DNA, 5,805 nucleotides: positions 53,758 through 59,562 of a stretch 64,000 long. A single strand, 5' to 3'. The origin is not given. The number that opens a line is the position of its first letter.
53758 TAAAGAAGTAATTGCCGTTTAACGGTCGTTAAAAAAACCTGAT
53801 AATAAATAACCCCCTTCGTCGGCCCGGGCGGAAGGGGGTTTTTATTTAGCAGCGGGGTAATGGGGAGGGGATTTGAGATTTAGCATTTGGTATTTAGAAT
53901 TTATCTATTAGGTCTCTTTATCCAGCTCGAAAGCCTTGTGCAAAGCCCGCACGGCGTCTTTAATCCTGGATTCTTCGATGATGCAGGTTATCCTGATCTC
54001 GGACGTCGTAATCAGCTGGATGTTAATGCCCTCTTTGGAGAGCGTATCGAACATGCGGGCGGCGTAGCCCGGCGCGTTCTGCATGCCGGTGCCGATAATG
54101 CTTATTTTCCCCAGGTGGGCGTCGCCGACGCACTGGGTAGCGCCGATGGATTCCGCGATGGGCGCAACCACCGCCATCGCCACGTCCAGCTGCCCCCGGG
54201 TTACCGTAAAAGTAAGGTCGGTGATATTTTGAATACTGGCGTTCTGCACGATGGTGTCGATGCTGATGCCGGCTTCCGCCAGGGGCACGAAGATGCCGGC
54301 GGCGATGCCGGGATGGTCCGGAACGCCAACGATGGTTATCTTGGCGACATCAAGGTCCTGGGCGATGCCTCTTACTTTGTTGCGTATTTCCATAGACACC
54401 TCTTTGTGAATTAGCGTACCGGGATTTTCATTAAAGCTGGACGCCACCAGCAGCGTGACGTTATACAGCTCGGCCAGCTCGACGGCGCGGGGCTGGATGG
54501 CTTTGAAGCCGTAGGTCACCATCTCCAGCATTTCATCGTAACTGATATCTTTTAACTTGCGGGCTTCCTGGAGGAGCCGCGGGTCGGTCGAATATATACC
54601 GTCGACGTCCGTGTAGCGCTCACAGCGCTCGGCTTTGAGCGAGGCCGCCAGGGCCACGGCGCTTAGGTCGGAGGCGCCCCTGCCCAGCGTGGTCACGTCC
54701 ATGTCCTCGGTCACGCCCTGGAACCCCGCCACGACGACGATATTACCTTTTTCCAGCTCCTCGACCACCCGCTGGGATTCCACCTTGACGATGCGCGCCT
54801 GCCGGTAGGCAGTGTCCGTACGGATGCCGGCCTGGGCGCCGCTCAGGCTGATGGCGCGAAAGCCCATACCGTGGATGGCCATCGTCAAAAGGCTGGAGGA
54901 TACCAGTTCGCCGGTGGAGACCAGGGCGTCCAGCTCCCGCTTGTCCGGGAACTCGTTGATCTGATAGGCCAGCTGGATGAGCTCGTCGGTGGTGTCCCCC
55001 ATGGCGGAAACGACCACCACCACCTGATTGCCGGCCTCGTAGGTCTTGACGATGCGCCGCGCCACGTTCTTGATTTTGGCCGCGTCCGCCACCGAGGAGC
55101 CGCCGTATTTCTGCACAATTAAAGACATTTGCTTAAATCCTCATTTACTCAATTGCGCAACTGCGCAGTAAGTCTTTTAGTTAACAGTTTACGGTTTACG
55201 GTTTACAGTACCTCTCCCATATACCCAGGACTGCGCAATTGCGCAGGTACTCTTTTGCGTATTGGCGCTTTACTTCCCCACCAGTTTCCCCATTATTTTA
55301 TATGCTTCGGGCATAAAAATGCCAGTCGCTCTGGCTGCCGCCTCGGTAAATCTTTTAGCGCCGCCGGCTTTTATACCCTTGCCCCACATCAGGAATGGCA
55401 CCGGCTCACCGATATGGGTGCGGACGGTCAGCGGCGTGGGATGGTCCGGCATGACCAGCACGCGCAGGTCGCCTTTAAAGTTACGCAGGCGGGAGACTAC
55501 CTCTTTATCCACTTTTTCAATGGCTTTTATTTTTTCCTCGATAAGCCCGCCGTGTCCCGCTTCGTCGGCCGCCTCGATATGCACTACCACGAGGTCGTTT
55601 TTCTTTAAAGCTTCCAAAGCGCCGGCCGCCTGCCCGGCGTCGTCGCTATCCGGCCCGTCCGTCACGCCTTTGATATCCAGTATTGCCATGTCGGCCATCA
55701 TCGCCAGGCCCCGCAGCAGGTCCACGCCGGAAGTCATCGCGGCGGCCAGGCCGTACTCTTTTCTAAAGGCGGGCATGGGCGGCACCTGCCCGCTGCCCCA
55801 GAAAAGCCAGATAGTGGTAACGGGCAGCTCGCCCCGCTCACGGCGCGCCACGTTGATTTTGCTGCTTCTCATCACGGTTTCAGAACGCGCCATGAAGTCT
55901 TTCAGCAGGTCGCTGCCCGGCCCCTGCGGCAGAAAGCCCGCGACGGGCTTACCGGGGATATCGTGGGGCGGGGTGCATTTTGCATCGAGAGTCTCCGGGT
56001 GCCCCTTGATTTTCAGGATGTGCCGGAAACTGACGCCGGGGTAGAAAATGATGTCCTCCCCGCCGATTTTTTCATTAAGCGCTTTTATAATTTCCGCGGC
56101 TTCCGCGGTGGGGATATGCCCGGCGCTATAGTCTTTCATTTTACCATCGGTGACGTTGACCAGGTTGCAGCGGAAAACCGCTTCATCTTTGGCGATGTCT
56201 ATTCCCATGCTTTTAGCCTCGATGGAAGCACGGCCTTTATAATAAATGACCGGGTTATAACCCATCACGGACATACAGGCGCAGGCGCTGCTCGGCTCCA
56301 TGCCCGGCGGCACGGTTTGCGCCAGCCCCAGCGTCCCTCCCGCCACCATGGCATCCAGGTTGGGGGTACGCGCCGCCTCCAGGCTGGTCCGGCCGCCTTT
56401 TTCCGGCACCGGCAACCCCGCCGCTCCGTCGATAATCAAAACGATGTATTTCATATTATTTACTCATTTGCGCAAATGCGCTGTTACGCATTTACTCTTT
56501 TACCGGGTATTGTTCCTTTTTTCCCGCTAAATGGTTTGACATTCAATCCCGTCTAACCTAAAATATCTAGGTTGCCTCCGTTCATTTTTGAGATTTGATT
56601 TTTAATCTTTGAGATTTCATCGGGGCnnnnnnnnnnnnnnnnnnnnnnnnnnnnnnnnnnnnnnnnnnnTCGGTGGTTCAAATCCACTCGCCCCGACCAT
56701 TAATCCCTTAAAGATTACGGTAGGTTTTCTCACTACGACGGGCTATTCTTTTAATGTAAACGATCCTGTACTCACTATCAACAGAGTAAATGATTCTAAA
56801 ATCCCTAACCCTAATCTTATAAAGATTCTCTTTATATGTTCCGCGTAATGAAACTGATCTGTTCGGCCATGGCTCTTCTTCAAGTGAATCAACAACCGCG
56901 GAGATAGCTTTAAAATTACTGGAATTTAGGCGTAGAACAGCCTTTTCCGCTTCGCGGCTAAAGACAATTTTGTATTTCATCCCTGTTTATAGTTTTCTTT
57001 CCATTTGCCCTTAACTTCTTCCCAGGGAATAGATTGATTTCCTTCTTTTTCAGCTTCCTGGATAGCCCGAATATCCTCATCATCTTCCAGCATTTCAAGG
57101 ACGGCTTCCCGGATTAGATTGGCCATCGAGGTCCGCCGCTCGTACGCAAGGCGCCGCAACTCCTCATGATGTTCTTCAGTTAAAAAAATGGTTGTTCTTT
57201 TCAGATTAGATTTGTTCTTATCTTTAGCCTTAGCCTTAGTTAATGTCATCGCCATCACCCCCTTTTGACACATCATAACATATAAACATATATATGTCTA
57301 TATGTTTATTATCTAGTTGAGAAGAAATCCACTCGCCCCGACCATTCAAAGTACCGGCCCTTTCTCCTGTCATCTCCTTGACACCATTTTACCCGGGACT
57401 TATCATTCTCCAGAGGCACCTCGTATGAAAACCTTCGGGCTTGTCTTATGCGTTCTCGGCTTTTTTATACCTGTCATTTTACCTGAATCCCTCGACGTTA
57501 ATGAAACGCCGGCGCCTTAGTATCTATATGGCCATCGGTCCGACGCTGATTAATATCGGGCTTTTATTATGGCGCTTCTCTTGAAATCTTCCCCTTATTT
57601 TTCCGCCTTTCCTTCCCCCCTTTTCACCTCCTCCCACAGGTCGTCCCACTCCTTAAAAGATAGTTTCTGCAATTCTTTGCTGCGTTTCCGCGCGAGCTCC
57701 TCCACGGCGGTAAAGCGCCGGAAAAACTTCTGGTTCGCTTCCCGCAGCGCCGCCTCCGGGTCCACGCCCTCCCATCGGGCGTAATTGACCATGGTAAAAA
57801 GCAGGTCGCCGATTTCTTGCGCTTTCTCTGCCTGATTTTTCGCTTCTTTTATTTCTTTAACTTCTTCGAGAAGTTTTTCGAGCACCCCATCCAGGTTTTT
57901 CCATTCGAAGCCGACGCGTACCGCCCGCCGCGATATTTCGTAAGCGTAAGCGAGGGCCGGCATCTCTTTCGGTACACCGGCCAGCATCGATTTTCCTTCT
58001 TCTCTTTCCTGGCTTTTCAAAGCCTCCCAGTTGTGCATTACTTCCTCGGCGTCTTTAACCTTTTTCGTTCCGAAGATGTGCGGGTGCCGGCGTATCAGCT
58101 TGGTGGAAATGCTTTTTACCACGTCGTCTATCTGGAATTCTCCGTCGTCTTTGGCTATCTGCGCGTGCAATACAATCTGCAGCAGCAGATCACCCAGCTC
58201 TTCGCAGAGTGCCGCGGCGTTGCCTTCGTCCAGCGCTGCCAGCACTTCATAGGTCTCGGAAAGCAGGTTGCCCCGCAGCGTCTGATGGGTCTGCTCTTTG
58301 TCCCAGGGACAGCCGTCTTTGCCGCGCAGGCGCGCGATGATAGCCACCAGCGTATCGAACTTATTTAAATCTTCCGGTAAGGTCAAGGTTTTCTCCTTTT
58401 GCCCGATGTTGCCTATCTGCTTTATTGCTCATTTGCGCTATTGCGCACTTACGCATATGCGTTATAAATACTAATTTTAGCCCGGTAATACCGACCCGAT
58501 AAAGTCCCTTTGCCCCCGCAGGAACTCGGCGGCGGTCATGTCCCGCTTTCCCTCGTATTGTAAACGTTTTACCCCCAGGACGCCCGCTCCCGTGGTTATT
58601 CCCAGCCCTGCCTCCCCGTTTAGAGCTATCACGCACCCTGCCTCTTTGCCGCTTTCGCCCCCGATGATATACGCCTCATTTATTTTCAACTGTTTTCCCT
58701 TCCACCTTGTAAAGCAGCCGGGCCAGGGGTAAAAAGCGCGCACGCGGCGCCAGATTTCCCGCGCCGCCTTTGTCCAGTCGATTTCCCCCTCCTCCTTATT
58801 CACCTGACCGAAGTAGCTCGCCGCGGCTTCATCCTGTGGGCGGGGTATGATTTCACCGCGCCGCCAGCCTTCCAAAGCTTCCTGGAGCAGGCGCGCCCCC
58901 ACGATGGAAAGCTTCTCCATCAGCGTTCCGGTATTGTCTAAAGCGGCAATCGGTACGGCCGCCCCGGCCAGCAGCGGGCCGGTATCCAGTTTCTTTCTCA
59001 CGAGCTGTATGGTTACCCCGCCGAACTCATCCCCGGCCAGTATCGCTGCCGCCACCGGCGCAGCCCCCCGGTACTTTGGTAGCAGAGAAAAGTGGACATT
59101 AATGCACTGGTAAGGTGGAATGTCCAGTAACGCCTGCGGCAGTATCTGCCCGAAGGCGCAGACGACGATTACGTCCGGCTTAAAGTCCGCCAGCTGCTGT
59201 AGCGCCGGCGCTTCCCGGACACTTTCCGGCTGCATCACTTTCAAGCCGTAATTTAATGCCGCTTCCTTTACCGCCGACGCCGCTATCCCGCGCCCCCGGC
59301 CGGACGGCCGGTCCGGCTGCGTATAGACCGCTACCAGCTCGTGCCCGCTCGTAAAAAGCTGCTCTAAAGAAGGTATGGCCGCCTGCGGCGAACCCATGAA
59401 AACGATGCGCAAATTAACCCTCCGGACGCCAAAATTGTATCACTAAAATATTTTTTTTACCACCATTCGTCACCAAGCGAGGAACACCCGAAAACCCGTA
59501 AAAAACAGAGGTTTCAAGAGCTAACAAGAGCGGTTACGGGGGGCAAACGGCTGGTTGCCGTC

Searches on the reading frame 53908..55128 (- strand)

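Call 11: search_protein_families(library=pfam, proteins=[window:53908-55128:-], max_evalue=0.001)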
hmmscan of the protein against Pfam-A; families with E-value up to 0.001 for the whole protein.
window:53908-55128:- (406 aa): 4 families
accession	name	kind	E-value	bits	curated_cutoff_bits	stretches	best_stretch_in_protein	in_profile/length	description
PF00696.33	AA_kinase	-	1.1e-48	166.4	24.9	1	3-229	2-233/234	Amino acid kinase family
PF22468.2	ACT_9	-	7.6e-34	115.7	27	2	342-400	1-61/61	ACT domain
PF13840.12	ACT_7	-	9.1e-22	77.1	27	2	338-398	5-65/65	ACT domain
PF01842.31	ACT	-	4.3e-17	62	27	2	265-318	3-58/66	ACT domain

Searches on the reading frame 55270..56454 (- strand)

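Call 11: search_protein_families(library=pfam, proteins=[window:55270-56454:-], max_evalue=0.001)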
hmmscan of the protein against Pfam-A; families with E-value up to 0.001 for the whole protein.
window:55270-56454:- (394 aa): 2 families
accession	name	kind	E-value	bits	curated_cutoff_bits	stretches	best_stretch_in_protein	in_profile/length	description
PF10143.14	PhosphMutase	-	1.4e-48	165.4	21.5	1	40-201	4-170/170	2,3-bisphosphoglycerate-independent phosphoglycerate mutase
PF01676.23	Metalloenzyme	-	8.5e-36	124.2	24.3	1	1-366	1-228/252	Metalloenzyme superfamily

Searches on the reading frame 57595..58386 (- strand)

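Call 53: search_protein_families(library=pfam, proteins=[window:57595-58386:-], max_evalue=0.001)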
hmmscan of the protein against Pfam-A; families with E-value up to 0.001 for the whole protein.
window:57595-58386:- (263 aa): 2 families
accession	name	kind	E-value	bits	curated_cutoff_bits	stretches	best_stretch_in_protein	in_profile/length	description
PF03819.22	MazG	-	4.5e-34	117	22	2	32-105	1-74/74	MazG nucleotide pyrophosphohydrolase domain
PF01503.22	PRA-PH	-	1.8e-09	38.3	21.3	1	166-219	28-84/86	Phosphoribosyl-ATP pyrophosphohydrolase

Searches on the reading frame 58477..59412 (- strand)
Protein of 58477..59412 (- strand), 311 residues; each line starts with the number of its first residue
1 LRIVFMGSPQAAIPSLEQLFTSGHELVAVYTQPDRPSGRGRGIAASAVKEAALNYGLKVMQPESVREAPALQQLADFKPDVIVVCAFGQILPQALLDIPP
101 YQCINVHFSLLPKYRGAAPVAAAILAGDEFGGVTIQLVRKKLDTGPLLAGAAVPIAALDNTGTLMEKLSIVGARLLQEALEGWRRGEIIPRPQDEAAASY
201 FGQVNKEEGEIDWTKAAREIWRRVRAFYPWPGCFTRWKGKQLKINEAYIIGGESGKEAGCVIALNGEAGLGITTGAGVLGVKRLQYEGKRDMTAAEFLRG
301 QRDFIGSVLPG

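Call 53: search_protein_families(library=pfam, proteins=[window:58477-59412:-], max_evalue=0.001)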
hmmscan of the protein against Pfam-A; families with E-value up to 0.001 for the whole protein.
window:58477-59412:- (311 aa): 2 families
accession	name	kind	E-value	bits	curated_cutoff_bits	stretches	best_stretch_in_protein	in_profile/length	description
PF00551.24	Formyl_trans_N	-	1.2e-39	136.4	26.1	1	1-179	1-180/181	Formyl transferase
PF02911.23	Formyl_trans_C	-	2.6e-26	92.2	21.1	1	204-301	2-99/100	Formyl transferase, C-terminal domain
